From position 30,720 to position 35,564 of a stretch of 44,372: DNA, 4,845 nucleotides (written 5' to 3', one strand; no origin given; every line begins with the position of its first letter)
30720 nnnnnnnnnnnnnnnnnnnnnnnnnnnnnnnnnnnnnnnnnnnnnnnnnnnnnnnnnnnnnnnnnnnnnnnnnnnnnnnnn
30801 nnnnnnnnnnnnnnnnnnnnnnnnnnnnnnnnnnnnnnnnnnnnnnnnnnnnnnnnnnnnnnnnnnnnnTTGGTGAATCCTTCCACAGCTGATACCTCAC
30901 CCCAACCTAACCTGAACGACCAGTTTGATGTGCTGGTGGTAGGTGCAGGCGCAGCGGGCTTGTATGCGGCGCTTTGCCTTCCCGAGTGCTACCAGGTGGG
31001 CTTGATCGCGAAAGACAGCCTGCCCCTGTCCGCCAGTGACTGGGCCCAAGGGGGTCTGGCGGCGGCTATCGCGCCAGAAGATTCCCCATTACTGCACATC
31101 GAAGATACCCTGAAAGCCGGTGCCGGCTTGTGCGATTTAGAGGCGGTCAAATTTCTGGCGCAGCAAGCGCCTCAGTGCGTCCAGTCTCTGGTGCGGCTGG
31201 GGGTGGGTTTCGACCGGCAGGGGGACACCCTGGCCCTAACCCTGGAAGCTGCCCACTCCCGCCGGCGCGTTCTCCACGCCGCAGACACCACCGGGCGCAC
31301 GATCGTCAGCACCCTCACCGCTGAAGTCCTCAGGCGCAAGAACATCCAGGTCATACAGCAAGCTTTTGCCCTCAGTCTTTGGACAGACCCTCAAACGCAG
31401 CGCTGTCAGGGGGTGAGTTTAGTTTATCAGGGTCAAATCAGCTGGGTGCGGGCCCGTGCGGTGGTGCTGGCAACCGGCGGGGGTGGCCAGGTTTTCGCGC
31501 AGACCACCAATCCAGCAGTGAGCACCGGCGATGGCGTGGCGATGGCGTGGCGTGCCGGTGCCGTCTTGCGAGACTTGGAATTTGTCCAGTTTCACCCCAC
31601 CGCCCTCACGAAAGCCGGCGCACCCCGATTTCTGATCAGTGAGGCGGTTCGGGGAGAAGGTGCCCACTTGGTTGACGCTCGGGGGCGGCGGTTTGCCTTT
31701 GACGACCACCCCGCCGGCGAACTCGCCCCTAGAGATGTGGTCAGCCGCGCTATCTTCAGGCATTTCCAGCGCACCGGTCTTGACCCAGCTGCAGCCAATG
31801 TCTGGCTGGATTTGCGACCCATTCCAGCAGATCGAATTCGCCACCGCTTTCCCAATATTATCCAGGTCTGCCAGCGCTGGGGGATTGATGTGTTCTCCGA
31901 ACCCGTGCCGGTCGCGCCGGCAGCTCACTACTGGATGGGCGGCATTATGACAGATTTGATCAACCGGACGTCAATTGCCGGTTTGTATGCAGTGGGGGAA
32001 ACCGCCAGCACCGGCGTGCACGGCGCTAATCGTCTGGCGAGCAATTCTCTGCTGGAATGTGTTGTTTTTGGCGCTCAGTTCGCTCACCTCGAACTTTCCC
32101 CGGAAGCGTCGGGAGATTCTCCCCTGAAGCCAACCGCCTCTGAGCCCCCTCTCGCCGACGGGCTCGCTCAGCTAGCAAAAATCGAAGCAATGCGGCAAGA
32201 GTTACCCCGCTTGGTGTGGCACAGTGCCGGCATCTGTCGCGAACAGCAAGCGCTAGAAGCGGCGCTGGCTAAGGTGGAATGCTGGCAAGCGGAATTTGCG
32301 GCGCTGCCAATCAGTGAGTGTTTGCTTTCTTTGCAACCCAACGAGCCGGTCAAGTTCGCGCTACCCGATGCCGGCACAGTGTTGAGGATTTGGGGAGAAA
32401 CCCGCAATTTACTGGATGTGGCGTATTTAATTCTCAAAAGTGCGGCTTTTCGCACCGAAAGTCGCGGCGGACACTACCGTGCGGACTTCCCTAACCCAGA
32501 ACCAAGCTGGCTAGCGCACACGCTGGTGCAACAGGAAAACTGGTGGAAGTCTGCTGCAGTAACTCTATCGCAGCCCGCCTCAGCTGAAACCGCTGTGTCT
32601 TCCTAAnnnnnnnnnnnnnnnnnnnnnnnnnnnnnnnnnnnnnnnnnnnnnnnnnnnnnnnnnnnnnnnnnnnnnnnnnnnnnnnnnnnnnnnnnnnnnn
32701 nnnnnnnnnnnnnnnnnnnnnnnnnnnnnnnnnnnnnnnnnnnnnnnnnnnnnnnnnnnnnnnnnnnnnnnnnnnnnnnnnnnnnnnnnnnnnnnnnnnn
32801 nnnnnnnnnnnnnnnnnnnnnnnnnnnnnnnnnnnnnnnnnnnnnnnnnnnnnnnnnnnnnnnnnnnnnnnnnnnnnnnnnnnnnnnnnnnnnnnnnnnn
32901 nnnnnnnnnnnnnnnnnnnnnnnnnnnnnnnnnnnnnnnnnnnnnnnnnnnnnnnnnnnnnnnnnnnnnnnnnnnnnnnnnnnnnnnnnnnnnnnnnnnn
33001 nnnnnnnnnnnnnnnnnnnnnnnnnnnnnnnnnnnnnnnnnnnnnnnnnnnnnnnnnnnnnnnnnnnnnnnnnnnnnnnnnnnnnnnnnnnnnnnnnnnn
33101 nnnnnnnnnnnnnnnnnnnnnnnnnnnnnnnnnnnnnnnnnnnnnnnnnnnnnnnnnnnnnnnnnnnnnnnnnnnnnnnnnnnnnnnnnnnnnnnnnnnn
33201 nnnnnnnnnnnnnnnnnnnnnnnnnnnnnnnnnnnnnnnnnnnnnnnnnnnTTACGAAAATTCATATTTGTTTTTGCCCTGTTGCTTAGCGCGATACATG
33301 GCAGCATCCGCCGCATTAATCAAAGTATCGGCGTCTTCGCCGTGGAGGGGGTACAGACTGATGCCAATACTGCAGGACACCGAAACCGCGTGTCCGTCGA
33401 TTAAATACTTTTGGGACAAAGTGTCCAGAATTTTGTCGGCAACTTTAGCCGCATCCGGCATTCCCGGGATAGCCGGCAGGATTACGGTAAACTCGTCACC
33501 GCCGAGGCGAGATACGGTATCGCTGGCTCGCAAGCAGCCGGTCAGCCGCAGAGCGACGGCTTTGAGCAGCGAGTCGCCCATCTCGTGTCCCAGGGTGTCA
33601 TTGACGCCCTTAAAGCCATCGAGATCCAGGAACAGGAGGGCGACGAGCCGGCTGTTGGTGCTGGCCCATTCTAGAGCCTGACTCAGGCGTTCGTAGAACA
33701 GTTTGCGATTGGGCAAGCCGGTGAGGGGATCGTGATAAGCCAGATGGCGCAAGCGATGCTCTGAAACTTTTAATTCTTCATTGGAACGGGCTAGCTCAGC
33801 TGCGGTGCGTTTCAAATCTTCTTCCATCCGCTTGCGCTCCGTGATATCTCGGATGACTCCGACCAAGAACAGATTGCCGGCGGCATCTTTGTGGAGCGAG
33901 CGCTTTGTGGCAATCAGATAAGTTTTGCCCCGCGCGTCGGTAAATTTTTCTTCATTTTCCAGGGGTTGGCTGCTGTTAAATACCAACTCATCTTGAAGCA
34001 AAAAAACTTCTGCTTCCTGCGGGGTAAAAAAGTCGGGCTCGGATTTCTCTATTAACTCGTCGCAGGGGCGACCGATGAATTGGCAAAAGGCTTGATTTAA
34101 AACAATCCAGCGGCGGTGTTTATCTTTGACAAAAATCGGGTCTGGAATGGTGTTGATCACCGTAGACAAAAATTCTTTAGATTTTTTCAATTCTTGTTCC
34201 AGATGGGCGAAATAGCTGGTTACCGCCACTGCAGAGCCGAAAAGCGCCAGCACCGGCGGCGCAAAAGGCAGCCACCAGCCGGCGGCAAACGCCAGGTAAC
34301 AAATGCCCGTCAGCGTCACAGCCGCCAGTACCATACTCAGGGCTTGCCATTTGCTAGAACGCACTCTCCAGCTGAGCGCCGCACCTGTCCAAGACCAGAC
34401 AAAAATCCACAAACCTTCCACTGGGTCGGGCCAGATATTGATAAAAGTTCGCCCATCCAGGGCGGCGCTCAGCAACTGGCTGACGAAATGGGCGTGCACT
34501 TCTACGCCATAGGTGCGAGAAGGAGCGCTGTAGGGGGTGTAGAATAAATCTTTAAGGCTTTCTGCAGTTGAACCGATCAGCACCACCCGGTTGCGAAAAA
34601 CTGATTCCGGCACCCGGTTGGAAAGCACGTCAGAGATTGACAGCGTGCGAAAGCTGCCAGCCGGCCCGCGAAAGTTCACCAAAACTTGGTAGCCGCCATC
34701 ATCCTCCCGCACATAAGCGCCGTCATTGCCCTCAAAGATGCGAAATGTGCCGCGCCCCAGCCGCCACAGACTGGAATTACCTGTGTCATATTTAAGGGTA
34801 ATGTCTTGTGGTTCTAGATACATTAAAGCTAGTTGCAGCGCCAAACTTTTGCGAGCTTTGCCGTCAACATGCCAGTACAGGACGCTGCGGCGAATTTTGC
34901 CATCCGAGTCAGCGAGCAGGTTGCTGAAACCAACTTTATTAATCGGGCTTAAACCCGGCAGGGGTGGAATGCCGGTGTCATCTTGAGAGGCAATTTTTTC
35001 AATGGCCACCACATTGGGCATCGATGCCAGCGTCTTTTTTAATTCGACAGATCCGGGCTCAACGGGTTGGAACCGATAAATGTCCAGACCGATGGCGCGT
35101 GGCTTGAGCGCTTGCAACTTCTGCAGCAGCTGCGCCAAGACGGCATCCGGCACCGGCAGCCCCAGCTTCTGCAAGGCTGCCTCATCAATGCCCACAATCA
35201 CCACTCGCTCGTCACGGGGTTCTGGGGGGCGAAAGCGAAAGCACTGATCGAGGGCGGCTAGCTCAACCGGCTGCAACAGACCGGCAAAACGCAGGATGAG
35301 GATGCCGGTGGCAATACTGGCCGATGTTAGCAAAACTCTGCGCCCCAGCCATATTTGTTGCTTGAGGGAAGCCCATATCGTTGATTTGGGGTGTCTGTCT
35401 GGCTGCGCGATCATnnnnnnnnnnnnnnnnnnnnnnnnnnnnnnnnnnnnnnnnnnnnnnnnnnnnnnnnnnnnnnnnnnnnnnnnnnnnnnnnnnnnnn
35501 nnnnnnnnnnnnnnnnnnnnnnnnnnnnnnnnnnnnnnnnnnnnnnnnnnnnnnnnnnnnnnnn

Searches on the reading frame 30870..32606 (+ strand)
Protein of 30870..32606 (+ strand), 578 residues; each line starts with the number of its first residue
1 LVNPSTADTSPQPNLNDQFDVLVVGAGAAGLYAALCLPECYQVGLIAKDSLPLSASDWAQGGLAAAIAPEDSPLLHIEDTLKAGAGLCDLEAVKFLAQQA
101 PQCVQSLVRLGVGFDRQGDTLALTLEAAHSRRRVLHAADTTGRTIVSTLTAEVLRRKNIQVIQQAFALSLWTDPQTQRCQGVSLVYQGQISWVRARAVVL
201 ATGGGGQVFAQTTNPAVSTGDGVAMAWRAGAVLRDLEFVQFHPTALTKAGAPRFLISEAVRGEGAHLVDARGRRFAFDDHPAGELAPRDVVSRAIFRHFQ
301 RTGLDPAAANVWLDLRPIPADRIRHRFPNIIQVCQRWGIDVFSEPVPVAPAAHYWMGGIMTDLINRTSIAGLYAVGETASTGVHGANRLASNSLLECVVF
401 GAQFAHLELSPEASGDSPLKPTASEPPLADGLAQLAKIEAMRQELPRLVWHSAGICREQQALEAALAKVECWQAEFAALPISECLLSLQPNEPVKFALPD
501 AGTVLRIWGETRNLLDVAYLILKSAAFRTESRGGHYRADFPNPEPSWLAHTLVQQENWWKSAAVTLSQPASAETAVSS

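Call 41: search_protein_families(library=pfam, proteins=[window:30870-32606:+], max_evalue=0.001)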
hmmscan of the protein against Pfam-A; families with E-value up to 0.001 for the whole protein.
window:30870-32606:+ (578 aa): 5 families
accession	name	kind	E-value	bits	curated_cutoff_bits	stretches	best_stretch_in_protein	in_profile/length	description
PF00890.30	FAD_binding_2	-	4.1e-94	316.6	20.4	1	20-394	1-414/414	FAD binding domain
PF02910.25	Succ_DH_flav_C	-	2.7e-16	60.1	20.8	1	508-557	54-104/130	Fumarate reductase flavoprotein C-term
PF01266.30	DAO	-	1.5e-06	28.4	27.9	1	20-124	1-94/353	FAD dependent oxidoreductase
PF03486.20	HI0933_like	-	1e-05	25.6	50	0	20-37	2-19/244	HI0933-like protein Rossmann domain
PF07992.20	Pyr_redox_2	-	0.00067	19.6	26.1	0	19-64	1-48/291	Pyridine nucleotide-disulphide oxidoreductase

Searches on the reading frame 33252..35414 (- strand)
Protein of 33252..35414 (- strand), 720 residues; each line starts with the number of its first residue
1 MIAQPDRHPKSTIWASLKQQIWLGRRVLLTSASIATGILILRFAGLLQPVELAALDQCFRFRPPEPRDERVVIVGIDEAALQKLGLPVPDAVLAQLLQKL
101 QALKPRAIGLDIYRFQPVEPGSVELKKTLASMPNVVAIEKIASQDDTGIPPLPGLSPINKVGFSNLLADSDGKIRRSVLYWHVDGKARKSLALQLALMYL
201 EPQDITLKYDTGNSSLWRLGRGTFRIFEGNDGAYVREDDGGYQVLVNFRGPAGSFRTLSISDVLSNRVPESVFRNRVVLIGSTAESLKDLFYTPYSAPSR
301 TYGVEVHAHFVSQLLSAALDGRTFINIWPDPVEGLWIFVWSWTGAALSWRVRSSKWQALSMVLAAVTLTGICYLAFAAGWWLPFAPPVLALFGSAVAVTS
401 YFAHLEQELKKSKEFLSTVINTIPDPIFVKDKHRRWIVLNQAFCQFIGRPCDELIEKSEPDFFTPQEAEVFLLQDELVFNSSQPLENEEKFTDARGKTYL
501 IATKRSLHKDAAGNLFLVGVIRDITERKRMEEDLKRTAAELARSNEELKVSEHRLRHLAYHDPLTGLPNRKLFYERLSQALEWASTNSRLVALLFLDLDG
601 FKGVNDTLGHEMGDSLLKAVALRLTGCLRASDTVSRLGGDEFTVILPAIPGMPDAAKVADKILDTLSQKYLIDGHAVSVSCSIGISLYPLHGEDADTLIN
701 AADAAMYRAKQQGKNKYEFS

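Call 41: search_protein_families(library=pfam, proteins=[window:33252-35414:-], max_evalue=0.001)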
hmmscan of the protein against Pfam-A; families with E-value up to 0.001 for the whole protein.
window:33252-35414:- (720 aa): 6 families
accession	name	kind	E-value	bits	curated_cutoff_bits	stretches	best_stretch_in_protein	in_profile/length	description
PF05226.16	CHASE2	-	1.8e-71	241.1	26.3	1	37-345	5-256/257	CHASE2 domain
PF00990.26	GGDEF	-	1.2e-50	171.9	23.8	1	559-716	1-161/161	Diguanylate cyclase, GGDEF domain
PF08448.16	PAS_4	-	1.3e-12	48.4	23.1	1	421-529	2-110/110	PAS fold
PF00989.32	PAS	-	1.2e-11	45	22.6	1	415-524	2-113/113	PAS fold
PF13426.13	PAS_9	-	1.2e-09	38.8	27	1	424-526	1-103/103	PAS domain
PF13188.13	PAS_8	-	5.1e-05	23.5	21.8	1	414-455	1-43/65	PAS domain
